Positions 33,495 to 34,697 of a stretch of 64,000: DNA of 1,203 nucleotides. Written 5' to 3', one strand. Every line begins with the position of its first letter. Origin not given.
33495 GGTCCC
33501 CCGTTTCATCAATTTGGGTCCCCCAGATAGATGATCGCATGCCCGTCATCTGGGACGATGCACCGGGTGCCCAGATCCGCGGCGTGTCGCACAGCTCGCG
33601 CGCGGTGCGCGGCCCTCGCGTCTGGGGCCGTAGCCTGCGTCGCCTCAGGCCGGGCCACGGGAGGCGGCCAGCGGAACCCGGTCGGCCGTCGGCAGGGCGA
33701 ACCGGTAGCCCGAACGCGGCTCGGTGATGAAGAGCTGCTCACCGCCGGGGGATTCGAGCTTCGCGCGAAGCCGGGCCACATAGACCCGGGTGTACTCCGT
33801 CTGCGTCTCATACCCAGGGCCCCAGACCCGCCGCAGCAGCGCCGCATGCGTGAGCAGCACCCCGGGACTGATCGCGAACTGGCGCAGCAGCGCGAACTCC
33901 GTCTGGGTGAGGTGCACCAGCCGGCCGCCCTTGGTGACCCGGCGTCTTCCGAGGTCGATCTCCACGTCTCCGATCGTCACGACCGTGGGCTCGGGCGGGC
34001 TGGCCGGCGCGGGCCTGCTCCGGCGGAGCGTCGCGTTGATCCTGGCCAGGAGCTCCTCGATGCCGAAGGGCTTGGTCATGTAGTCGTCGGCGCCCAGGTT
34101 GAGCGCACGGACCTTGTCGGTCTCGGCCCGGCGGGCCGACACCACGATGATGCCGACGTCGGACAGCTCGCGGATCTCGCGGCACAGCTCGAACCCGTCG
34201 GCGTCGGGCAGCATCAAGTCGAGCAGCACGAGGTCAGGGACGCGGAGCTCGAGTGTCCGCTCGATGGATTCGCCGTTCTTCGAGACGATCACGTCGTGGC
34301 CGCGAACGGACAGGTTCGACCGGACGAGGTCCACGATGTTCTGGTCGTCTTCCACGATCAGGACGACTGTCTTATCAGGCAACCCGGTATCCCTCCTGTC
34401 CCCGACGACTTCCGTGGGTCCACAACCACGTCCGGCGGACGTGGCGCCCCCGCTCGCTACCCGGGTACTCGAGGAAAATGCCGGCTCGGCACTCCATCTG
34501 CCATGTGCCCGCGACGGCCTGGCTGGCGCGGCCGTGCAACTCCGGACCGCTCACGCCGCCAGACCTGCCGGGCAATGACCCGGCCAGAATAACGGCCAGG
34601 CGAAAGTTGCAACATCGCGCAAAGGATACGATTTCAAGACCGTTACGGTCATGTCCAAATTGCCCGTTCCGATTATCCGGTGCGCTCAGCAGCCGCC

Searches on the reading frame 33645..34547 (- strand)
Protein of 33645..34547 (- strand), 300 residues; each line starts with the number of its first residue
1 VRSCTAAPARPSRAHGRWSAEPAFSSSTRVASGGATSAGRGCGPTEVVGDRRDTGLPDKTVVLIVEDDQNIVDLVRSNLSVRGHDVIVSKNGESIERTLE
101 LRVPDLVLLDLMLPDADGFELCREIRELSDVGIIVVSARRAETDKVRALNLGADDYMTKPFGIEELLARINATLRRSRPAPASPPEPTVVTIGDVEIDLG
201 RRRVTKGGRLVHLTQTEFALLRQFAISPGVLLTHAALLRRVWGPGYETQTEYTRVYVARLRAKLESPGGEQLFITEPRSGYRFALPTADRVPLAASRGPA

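Call 79: search_protein_families(library=pfam, proteins=[window:33645-34547:-], max_evalue=0.00001)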
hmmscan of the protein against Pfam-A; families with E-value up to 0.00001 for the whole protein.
window:33645-34547:- (300 aa): 2 families
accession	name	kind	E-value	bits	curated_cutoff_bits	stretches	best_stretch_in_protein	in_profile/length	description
PF00072.30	Response_reg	-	3.2e-26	92.1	30.2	1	62-171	1-111/111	Response regulator receiver domain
PF00486.34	Trans_reg_C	-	4.9e-16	59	26.2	1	209-283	2-77/77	Transcriptional regulatory protein, C terminal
